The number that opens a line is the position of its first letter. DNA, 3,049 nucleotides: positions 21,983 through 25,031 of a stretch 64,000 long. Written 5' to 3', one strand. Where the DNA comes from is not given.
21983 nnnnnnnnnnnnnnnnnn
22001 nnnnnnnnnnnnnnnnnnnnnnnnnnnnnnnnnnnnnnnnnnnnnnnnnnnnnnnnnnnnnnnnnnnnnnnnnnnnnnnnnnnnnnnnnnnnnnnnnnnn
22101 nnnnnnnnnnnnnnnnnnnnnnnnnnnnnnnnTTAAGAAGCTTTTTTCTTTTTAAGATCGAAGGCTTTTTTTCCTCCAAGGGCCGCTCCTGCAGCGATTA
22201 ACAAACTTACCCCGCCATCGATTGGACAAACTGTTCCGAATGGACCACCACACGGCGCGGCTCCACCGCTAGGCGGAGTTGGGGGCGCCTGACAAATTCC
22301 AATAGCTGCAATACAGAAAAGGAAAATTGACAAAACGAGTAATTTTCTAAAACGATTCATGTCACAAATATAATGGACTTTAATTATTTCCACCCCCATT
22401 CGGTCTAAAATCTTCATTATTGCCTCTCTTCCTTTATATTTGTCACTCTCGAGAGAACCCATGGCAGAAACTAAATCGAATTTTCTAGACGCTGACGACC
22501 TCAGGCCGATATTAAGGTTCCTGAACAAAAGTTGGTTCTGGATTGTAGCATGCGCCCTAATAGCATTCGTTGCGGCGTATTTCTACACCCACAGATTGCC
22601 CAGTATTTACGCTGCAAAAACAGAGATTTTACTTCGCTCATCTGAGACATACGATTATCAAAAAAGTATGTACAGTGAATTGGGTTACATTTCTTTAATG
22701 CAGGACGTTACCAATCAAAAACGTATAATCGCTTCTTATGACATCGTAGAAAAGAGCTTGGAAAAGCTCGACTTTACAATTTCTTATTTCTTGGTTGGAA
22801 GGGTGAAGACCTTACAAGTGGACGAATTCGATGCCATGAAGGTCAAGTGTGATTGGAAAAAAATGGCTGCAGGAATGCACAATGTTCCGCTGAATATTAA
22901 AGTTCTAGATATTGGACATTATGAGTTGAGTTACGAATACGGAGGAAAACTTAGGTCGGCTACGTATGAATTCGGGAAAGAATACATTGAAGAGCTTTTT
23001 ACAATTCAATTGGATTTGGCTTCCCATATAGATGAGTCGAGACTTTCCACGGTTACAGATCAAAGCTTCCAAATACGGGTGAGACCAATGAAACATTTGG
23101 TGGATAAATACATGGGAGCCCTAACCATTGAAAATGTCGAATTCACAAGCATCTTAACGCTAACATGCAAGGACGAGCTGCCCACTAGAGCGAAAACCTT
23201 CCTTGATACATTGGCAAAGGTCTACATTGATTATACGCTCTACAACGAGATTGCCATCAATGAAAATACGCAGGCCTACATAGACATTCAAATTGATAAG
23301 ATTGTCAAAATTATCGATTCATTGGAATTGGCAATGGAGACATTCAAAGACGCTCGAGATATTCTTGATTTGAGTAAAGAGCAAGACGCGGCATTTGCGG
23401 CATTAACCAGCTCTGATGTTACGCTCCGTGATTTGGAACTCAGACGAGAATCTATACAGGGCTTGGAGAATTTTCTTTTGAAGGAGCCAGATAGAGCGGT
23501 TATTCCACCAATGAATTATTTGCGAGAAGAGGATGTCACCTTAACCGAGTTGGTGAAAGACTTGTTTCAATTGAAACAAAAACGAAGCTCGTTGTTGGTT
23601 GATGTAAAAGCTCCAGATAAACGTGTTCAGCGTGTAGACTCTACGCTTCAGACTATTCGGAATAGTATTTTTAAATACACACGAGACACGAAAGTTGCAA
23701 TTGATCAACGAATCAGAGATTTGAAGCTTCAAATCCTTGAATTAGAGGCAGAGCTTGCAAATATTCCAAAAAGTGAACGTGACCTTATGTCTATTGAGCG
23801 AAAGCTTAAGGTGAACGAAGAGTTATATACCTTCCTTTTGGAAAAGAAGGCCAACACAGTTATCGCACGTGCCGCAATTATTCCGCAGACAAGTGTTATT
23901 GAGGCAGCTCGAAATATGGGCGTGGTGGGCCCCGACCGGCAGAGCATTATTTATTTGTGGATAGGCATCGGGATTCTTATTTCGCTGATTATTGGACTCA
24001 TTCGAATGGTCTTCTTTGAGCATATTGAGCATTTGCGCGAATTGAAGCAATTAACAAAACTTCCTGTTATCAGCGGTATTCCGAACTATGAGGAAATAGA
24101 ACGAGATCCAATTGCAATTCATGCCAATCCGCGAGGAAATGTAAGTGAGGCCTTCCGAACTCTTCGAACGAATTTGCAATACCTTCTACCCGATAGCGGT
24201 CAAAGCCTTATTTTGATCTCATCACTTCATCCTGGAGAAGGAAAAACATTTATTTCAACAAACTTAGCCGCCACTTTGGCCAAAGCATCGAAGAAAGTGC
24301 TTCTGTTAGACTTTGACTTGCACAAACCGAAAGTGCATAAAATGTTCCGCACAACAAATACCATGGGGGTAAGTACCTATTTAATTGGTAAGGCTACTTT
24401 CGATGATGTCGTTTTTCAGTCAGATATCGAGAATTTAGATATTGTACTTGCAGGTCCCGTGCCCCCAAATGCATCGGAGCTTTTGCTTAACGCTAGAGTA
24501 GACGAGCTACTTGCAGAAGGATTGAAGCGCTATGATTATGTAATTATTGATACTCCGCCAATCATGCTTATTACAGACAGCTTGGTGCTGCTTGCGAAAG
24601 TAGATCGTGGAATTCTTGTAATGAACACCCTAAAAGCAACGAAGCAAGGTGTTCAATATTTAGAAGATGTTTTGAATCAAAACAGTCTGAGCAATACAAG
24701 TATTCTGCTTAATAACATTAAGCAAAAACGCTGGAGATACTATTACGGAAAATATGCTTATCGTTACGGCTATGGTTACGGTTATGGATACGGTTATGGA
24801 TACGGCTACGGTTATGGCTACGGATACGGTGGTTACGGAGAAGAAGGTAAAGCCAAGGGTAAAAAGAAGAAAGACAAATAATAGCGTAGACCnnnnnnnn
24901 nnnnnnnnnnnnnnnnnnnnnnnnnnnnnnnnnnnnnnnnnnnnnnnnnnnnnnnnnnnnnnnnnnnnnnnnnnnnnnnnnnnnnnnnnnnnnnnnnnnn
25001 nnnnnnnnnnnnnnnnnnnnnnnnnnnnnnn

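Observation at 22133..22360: The predicted mature cargo of the sorting signal is only about 23 residues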

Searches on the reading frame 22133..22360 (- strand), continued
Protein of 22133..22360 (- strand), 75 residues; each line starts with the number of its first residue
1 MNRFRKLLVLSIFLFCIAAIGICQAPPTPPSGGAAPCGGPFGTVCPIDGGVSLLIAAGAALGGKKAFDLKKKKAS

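Call 48: predict_structure(alignment_id=A1)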
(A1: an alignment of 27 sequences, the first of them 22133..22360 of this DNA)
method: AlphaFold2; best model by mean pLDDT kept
length: 75 residues; sequences in the alignment: 27
mean_pLDDT: 76.2   pTM: 0.34
mean pLDDT of the five models: 76.2, 75.6, 73.6, 72.1, 71.6
residues with pLDDT >= 90: 21; 70-90: 25; 50-70: 26; < 50: 3
segments of 3 or more residues with pLDDT < 50: 32-34
pLDDT, mean of each block of 10 residues (from residue 1): 88 90 68 53 59 83 91 80
secondary structure, 60 per line:
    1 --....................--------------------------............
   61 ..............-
elements in order: H3-22 H49-74

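Call 58: search_protein_families(library=padloc, proteins=[window:22133-22360:-], max_evalue=0.01)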
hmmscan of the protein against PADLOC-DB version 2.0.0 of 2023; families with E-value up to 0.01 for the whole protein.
window:22133-22360:- (75 aa): 0 families

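Call 61: search_solved_structures(query=A1, max_evalue=1)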
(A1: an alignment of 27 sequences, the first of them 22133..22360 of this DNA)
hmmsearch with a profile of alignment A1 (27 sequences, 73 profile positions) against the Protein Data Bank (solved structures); distinct sequences matched with E-value up to 1: 0.

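Call 66: search_protein_families(library=ncbifam, proteins=[L031:8785-9213:+, L034:8797-9267:+], max_evalue=0.00001)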
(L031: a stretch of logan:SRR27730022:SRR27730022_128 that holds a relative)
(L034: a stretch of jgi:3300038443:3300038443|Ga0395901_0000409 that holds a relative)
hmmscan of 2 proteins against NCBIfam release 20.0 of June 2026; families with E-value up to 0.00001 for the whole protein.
L031:8785-9213:+ (142 aa): 1 family
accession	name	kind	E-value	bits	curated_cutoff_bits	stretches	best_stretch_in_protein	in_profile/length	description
NF046082.1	assoc_w_XrtX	equivalog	3e-14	53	75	1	2-132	2-146/147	XrtX-associated membrane protein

L034:8797-9267:+ (156 aa): 1 family
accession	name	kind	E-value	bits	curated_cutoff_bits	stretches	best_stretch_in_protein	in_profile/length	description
NF046082.1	assoc_w_XrtX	equivalog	7.6e-08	32.2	75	1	43-144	48-146/147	XrtX-associated membrane protein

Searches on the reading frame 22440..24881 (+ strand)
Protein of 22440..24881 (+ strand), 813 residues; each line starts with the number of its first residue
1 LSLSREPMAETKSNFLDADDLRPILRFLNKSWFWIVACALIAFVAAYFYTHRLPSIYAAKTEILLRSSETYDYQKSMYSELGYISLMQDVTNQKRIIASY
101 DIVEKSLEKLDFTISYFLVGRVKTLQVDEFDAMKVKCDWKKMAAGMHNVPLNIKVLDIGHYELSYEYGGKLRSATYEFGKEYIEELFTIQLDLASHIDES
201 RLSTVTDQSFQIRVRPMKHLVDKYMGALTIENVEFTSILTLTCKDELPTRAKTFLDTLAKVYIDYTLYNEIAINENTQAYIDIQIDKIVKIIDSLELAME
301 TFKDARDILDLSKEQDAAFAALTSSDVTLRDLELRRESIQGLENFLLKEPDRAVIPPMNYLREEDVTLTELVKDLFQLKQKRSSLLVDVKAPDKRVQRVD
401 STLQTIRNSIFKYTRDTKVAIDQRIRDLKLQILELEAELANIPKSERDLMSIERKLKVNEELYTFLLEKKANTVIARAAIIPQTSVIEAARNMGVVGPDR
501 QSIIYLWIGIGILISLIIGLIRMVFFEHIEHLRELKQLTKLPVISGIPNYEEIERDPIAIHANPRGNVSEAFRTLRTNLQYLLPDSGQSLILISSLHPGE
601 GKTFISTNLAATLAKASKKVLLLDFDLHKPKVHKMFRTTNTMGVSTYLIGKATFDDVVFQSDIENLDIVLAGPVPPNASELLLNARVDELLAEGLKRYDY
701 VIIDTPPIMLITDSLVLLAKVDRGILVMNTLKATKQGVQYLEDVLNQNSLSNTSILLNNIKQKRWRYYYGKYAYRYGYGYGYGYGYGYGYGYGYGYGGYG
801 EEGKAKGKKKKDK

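Call 3: search_protein_families(library=ncbifam, proteins=[window:22440-24881:+], max_evalue=1)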
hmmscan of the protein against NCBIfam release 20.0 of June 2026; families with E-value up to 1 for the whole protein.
window:22440-24881:+ (813 aa): 20 families
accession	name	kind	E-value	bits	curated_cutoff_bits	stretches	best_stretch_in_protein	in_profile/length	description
NF008568.0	PRK11519.1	equivalog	6.1e-61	206.5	1068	2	433-777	356-716/720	tyrosine-protein kinase Wzc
NF007350.0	PRK09841.1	equivalog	1.8e-51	175.1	1248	2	410-778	333-722/726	tyrosine-protein kinase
TIGR01007.1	eps_fam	subfamily_domain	9.4e-49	165.7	108.05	1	570-772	1-203/204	polysaccharide biosynthesis tyrosine autokinase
TIGR01005.1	eps_transp_fam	subfamily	2.3e-40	138.5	411.7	3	560-781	518-740/754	exopolysaccharide transport protein family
TIGR03018.1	pepcterm_TyrKin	hypoth_equivalog_domain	1.9e-33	115.5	230.65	1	562-749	5-200/207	XrtA-associated tyrosine autokinase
TIGR03029.1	EpsG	equivalog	3.4e-29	101.9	313.8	1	555-734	71-249/274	chain length determinant protein tyrosine kinase EpsG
TIGR03007.1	pepcterm_ChnLen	equivalog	3.3e-16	58.6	278.85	2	375-554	284-467/498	XrtA system polysaccharide chain length determinant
TIGR01969.1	minD_arch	subfamily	7.2e-10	38.5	201.75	1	591-730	3-140/251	cell division ATPase MinD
NF041136.1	MrpORP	equivalog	3.2e-07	30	450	1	590-641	7-58/365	iron-sulfur cluster carrier protein MrpORP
NF047398.1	AAA_KGGVGR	domain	4.3e-07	30.4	90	1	591-653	5-70/190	KGGVGR-motif variant AAA ATPase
TIGR01968.1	minD_bact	equivalog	4.8e-07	29.4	212.9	1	590-763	3-176/261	septum site-determining protein MinD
NF041546.1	ParA_partition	equivalog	5.9e-06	26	180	1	599-629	10-40/203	ParA family partition ATPase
TIGR03371.1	cellulose_yhjQ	equivalog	4.7e-05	23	157.85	1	591-762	4-180/246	cellulose biosynthesis protein BcsQ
NF008669.0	PRK11670.1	equivalog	0.00026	20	348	1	588-645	107-164/369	iron-sulfur cluster carrier protein ApbC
NF008079.0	PRK10818.1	equivalog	0.0055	16.1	508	1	590-729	4-144/270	septum site-determining protein MinD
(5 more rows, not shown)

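Call 4: search_protein_families(library=pfam, proteins=[window:22440-24881:+], max_evalue=1)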
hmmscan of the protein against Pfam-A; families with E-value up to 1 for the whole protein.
window:22440-24881:+ (813 aa): 10 families
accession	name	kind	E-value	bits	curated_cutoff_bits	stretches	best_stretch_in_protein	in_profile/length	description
PF13614.12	AAA_31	-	3.9e-14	53.4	27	1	591-747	4-166/177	AAA domain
PF10609.15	ParA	-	2e-08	34.4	27.1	1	589-707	4-121/246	NUBPL iron-transfer P-loop NTPase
PF02706.20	Wzz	-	3e-08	34.3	25.5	1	20-109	4-90/91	Chain length determinant protein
PF01656.29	CbiA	-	1.1e-07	32.2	25.4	1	593-705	3-54/125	CobQ/CobB/MinD/ParA nucleotide binding domain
PF13807.11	GNVR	-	1.8e-05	25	27.7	1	445-522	2-80/82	G-rich domain on putative tyrosine kinase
PF02374.21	ArsA_ATPase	-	0.019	14.6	24.3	0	599-626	11-38/305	Anion-transporting ATPase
PF09140.17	MipZ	-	0.029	14.1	20.7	1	592-706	4-108/262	ATPase MipZ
PF08370.16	PDR_assoc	-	0.044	14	24.9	1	27-44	24-41/65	Plant PDR ABC transporter associated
PF00142.24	Fer4_NifH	-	0.14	12.1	25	1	599-655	10-66/271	4Fe-4S iron sulfur cluster binding proteins, NifH/frxC family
PF16208.10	Keratin_2_head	-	0.94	10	28.2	0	772-805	81-117/161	Keratin type II head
